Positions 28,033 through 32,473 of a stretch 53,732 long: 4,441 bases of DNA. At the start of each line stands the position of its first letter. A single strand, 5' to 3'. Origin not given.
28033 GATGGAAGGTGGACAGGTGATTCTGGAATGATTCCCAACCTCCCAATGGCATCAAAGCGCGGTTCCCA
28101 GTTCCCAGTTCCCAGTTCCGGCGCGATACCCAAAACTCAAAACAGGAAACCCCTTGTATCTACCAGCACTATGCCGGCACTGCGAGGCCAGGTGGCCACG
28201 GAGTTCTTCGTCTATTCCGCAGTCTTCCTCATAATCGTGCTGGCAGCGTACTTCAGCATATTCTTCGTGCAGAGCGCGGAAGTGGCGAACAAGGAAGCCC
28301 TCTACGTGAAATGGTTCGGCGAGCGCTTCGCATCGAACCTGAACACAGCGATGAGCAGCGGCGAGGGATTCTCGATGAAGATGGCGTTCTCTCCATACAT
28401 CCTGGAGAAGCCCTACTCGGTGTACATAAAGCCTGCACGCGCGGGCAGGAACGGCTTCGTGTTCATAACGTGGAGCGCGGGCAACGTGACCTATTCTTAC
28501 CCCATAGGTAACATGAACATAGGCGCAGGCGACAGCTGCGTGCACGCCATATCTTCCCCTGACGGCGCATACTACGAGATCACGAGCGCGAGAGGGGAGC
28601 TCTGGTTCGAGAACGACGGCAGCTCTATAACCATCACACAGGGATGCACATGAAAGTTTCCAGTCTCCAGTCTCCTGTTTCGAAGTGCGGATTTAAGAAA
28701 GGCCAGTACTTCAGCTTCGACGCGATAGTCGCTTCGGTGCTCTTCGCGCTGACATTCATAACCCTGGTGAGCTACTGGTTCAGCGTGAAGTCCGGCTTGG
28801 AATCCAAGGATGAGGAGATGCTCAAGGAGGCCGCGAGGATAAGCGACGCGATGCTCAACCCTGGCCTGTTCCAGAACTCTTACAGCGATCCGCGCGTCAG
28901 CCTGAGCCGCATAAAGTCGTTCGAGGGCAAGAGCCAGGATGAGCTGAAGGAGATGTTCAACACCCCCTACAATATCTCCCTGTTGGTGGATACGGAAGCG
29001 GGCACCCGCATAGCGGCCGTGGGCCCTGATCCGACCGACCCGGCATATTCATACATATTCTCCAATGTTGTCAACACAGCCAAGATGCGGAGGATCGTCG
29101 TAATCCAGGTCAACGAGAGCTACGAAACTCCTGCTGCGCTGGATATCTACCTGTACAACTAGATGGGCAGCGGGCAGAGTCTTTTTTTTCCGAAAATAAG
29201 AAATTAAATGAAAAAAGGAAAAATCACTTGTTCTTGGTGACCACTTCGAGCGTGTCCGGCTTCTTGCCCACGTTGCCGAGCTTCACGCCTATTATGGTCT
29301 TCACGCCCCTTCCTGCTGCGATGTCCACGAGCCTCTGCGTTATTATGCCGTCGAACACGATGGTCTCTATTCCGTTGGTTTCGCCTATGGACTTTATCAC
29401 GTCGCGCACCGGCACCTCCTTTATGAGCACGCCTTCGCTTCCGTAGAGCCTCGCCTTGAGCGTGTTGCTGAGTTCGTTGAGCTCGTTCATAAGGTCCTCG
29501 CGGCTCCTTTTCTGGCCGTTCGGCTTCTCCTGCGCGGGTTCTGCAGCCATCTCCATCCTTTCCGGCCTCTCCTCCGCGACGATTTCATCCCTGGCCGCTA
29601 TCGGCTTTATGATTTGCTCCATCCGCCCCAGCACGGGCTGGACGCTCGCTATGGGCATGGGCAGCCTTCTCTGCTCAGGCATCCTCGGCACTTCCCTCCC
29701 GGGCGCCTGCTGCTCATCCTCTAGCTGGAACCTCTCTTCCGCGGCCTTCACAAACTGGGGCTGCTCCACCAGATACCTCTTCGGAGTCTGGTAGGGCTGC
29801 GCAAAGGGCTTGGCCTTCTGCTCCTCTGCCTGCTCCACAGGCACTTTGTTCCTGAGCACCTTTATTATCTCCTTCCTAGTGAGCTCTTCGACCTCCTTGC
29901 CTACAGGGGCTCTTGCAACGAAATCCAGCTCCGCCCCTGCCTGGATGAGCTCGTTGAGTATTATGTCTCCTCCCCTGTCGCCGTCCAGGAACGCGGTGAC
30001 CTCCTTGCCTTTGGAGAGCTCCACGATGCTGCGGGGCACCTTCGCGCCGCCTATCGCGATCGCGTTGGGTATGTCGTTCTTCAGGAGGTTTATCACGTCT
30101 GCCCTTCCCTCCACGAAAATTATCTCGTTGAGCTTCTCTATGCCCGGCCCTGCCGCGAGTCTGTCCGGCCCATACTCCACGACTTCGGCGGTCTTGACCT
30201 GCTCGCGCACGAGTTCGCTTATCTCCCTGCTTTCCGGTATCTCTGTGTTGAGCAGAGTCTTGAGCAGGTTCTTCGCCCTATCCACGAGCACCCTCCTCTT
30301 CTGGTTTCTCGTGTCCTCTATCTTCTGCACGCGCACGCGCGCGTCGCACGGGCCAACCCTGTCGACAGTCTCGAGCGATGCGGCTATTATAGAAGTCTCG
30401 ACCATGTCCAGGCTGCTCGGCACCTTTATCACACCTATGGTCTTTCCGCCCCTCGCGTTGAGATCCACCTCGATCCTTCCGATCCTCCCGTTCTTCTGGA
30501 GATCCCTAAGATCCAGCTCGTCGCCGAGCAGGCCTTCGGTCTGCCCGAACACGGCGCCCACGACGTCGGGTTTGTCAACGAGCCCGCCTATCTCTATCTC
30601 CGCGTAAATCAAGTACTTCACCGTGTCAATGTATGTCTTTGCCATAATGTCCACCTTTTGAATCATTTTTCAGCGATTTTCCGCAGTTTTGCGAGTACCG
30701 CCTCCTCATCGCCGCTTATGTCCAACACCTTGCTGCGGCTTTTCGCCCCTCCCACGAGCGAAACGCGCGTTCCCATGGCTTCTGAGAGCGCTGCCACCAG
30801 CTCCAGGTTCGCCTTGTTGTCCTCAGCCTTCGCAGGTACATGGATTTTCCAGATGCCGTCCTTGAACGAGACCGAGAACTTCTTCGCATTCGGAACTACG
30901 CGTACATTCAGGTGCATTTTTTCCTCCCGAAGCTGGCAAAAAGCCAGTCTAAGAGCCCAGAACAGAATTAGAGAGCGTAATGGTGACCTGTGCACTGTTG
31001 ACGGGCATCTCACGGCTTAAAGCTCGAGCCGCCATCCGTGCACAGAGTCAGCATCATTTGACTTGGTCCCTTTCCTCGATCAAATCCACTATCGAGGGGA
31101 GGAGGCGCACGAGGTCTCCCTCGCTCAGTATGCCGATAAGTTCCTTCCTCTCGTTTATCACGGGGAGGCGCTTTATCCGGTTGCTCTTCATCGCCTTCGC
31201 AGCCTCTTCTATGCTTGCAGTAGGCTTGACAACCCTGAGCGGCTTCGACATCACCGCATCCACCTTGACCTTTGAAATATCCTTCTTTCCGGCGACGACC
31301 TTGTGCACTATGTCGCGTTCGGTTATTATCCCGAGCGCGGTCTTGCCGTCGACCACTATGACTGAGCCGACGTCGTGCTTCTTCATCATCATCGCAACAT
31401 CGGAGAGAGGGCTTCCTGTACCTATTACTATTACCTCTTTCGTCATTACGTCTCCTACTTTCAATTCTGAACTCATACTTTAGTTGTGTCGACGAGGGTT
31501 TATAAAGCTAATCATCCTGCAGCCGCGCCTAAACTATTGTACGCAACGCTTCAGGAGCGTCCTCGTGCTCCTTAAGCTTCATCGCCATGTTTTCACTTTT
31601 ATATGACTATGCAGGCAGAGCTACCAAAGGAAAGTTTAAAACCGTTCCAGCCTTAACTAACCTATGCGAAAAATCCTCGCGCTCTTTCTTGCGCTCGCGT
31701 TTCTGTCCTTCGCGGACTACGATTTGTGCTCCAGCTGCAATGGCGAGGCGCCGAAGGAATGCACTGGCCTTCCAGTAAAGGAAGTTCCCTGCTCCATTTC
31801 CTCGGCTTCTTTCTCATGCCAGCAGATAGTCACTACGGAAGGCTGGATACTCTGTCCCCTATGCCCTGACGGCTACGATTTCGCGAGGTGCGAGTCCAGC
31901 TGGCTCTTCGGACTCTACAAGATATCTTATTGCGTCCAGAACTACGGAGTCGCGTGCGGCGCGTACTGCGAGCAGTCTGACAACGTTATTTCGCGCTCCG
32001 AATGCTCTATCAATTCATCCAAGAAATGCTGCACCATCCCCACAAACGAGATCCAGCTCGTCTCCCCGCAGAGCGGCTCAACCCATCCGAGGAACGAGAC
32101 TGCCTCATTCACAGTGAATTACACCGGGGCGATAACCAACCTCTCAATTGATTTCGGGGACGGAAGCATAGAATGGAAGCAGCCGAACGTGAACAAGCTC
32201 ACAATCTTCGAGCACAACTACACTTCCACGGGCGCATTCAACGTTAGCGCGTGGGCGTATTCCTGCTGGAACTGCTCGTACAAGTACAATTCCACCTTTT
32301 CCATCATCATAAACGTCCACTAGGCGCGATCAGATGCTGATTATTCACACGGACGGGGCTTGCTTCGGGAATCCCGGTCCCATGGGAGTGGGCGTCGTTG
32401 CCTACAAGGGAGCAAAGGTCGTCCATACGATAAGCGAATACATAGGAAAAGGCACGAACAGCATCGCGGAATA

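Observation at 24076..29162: Stand-alone cluster of five type IV prepilin-like proteins with SppA and a Cys-rich anchored protein, lacking assembly genes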

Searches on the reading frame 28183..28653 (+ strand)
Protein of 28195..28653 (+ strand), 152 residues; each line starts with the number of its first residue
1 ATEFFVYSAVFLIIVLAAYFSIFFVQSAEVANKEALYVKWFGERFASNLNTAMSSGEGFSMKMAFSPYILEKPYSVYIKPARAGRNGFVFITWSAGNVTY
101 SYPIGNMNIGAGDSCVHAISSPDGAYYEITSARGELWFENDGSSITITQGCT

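Call 3: search_protein_families(library=pfam, proteins=[window:28195-28653:+], max_evalue=1)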
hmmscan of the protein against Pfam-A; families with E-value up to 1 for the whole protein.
window:28195-28653:+ (152 aa): 0 families

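Call 8: search_protein_families(library=ncbifam, proteins=[window:28195-28653:+], max_evalue=1)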
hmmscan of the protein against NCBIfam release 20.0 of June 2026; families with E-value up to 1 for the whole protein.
window:28195-28653:+ (152 aa): 1 family
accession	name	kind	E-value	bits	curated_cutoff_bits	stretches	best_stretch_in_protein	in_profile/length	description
TIGR00906.1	2A0303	subfamily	0.0025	16.3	681.7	1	4-105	413-514/602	cationic amino acid transport permease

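Call 87: search_protein_families(library=pfam, alignment_id=A5, max_evalue=10)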
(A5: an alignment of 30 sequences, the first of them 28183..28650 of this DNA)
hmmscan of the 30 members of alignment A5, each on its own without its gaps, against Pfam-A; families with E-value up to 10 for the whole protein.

A. member 1, window:28183-28650:+ (156 aa): 0 families

B. families by the number of members that match (of 30 scanned): 17 families
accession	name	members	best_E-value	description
PF04021.17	Class_IIIsignal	12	0.015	Class III signal peptide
PF12084.13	DUF3561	3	0.051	Protein of unknown function (DUF3561)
PF18115.7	Tudor_3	1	0.017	DNA repair protein Crb2 Tudor domain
PF10353.14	DUF2430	1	0.033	Protein of unknown function (DUF2430)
PF18140.6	PCC_BT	1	0.044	Propionyl-coenzyme A carboxylase BT domain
PF09371.15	Tex_N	1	0.055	Tex-like protein N-terminal domain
PF04430.19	DUF498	1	0.057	Protein of unknown function (DUF498/DUF598)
PF04439.18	Adenyl_transf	1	0.066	Streptomycin adenylyltransferase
PF16954.10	HRG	1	0.11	Haem-transporter, endosomal/lysosomal, haem-responsive gene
PF23928.1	DUF7266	1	0.11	Family of unknown function (DUF7266)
PF23369.1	Vp25_capsid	1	0.12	Capsid protein Vp25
PF17162.9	DUF5118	1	0.13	Domain of unknown function (DUF5118)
PF17585.7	Phage_Arf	1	0.16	Accessory recombination function protein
PF23838.1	DUF7208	1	0.18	Family of unknown function (DUF7208)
PF07012.17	Curlin_rpt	1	0.21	Curlin associated repeat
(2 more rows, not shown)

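Call 88: search_solved_structures(query=A5, max_evalue=10)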
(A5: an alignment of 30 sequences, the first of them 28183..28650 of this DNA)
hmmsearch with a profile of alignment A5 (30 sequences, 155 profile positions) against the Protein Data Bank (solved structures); distinct sequences matched with E-value up to 10: 2.
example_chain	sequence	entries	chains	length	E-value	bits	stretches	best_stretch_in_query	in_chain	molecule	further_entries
4rhe_A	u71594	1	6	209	0.56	13.2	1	47-88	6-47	3-octaprenyl-4-hydroxybenzoate carboxy-lyase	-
4rhf_A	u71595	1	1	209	0.63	13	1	47-88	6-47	3-octaprenyl-4-hydroxybenzoate carboxy-lyase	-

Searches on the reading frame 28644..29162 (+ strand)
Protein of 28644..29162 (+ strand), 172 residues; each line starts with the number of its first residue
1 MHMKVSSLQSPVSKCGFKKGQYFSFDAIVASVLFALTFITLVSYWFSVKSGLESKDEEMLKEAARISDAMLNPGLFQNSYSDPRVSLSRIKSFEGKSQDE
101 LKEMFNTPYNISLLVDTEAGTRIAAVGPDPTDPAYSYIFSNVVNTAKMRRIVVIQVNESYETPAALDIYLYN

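Call 3: search_protein_families(library=pfam, proteins=[window:28644-29162:+], max_evalue=1)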
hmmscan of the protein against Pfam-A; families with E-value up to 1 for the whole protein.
window:28644-29162:+ (172 aa): 1 family
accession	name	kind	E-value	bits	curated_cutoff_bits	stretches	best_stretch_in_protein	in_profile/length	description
PF09537.16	DUF2383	-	0.13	12.9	30.8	1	40-71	70-102/111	Domain of unknown function (DUF2383)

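Call 8: search_protein_families(library=ncbifam, proteins=[window:28644-29162:+], max_evalue=1)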
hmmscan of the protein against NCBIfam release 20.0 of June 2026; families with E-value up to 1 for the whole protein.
window:28644-29162:+ (172 aa): 0 families

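Call 21: find_homologous_proteins(query=window:28644-29162:+)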
Query window:28644-29162:+ (172 aa): 13 proteins with E <= 0.001 among 59 candidates.
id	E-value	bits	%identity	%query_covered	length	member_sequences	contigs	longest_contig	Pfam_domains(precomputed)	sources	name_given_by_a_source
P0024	1.5e-104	365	100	99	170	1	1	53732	-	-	-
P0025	3.7e-61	224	66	90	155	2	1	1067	-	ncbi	-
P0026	4.8e-48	181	53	92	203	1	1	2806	-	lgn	-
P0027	1.7e-43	166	55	90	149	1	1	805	-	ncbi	-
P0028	2.9e-43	166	57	91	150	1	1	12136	-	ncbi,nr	ncbi:Uncharacterised protein [uncultured archaeon]|nr:Uncharacterised protein [uncultured archaeon]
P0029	3.3e-39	152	48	100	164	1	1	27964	-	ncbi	-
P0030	2.7e-38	149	50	91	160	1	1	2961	-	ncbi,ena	-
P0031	4.4e-34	136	49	90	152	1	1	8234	-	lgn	-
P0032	5.1e-31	126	48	91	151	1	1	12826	-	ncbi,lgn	-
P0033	9.0e-26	109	42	89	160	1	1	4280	-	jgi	jgi:hypothetical protein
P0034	1.3e-15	76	36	91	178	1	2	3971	-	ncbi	-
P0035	9.6e-12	63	54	33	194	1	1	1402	-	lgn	-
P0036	9.3e-7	47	42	33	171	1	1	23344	-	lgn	-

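Call 56: find_encoding_contigs(protein=P0036, flank=10000, max_places=2)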
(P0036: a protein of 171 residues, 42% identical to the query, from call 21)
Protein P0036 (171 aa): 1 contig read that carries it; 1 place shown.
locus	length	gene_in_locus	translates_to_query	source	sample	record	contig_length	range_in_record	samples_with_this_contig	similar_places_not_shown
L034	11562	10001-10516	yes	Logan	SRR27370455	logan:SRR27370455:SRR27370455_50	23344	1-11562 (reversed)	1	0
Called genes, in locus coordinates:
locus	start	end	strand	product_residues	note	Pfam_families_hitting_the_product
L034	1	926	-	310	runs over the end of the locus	PF03144:GTP_EFTU_D2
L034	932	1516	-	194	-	PF16289:PIN_12 (faint)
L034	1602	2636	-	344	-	PF14528:LAGLIDADG_3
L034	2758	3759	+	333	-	PF04587:ADP_PFK_GK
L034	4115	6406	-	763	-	PF18962:Por_Secre_tail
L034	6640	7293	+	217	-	-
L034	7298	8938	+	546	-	-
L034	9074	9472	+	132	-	-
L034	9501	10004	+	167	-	-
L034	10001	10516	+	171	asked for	-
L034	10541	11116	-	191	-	-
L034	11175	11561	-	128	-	?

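Call 62: predict_structure(alignment_id=A3)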
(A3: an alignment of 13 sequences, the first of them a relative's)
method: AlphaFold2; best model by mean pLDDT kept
length: 170 residues; sequences in the alignment: 13
mean_pLDDT: 82.4   pTM: 0.62
mean pLDDT of the five models: 82.4, 82.2, 80.6, 79.0, 76.8
residues with pLDDT >= 90: 56; 70-90: 93; 50-70: 7; < 50: 14
segments of 3 or more residues with pLDDT < 50: 1-5, 7-15
pLDDT, mean of each block of 10 residues (from residue 1): 43 48 83 94 83 83 89 82 88 90 91 90 86 82 88 87 92
secondary structure, 60 per line:
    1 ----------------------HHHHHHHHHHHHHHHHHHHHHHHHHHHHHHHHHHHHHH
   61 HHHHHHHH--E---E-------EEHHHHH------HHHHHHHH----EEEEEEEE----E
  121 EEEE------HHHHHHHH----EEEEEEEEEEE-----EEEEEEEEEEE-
elements in order: H23-68 H85-89 H96-103 E108-115 E120-124 H131-138 E143-153 E159-169

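Call 67: search_solved_structures(query=A3, max_evalue=10)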
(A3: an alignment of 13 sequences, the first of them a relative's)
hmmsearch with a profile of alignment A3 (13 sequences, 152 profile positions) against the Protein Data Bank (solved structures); distinct sequences matched with E-value up to 10: 1.
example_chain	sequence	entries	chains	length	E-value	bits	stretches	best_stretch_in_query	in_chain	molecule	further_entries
8esq_v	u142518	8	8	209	1.3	12.5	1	41-96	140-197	Nucleolar protein 16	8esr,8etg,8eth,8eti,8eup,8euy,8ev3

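Call 68: fold_search(model_id=the predicted structure, library=pdb)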
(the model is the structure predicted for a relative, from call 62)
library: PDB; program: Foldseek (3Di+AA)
matches with E <= 10: 617; with E <= 0.001: 0
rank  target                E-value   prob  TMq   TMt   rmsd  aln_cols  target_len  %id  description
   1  4u64                  3.1e-02  0.75  0.25  0.30   9.3       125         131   12  Structure of the periplasmic output domain of the Legionella pneumophila LapD ortholog CdgS9 in the apo state (released 2014-08-13)
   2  3fpv_A                9.4e-02  0.30  0.21  0.24  12.2       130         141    8  Crystal Structure of HbpS (released 2009-01-20)
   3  6cz6_D                1.6e-01  0.41  0.21  0.12  12.0       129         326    8  Mycobacterium tuberculosis transcriptional regulator (released 2019-04-17)
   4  7prq_B                1.8e-01  0.41  0.26  0.16   9.5       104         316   12  Structure of the ligand binding domain of the PctD (PA4633) chemoreceptor of Pseudomonas aeruginosa PAO1 in complex wi (released 2022-05-11)
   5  6f9g_C                2.2e-01  0.38  0.26  0.19   6.4        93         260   13  Ligand binding domain of P. putida KT2440 polyamine chemorecpetors McpU in complex putrescine. (released 2018-03-28)
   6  9brd_a                2.2e-01  0.15  0.20  0.06  22.0       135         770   13  Synaptic Vesicle V-ATPase with synaptophysin and SidK, State 3 (released 2024-06-26)
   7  4toy_H                2.2e-01  0.07  0.13  0.10  13.2        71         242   17  Structure of 35O22 Fab, a HIV-1 neutralizing antibody (released 2014-09-03)
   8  4tvp_D                2.4e-01  0.08  0.14  0.11  12.2        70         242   16  Crystal Structure of the HIV-1 BG505 SOSIP.664 Env Trimer Ectodomain, Comprising Atomic-Level Definition of Pre-Fusion (released 2014-10-08)
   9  7prq_A                2.5e-01  0.35  0.24  0.15   9.1       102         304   10  Structure of the ligand binding domain of the PctD (PA4633) chemoreceptor of Pseudomonas aeruginosa PAO1 in complex wi (released 2022-05-11)
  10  8d4r_D                2.7e-01  0.07  0.13  0.12  12.7        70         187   17  Crystal Structure of Mosaic HIV-1 Envelope (MosM3.2) in Complex with antibodies PGT124 and 35O22 at 3.8 Angstrom (released 2023-12-13)
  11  8ui2_B                3.2e-01  0.20  0.19  0.27   4.9        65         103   14  T33-ml28 - Designed Tetrahedral Protein Cage Using Machine Learning Algorithms (released 2024-03-06)
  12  5nwm_MODEL_1_A        3.4e-01  0.35  0.20  0.24   9.3       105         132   11  Insight into the molecular recognition mechanism of the coactivator NCoA1 by STAT6 (released 2017-12-06)
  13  4onx_E                3.4e-01  0.18  0.24  0.30  10.1       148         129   11  2.8 Angstrom Crystal Structure of Sensor Domain of Histidine Kinase from Clostridium perfringens. (released 2014-03-05)
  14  5cez_D                3.4e-01  0.07  0.14  0.11  12.1        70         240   17  Crystal Structure of the BG505 SOSIP gp140 HIV-1 Env trimer in Complex with an early putative precursor of the PGT121  (released 2015-12-23)
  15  4jgq_A                3.6e-01  0.30  0.19  0.16   7.1        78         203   17  The crystal structure of sporulation kinase D mutant sensor domain, r131a, from Bacillus subtilis subsp in co-crystall (released 2013-05-15)
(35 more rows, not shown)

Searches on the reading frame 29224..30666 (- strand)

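Call 6: search_protein_families(library=pfam, proteins=[window:29224-30666:-], max_evalue=0.01)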
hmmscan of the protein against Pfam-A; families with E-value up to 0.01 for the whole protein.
window:29224-30666:- (480 aa): 2 families
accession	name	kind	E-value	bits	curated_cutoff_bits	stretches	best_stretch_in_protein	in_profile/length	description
PF13662.12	Toprim_4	-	9.9e-07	29.3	25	1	181-245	2-75/85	Toprim domain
PF13155.12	Toprim_2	-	0.00036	21.3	22.1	1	184-247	2-69/88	Toprim-like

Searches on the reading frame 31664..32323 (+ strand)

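Call 7: search_protein_families(library=pfam, proteins=[window:31664-32323:+], max_evalue=0.01)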
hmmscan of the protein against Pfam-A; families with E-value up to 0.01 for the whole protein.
window:31664-32323:+ (219 aa): 2 families
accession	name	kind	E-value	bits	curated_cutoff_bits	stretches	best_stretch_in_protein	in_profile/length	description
PF00801.26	PKD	-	8.2e-06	26.2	23.5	1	138-196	8-63/80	PKD domain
PF18911.6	PKD_4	-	0.0015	19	27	1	144-195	21-65/85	PKD domain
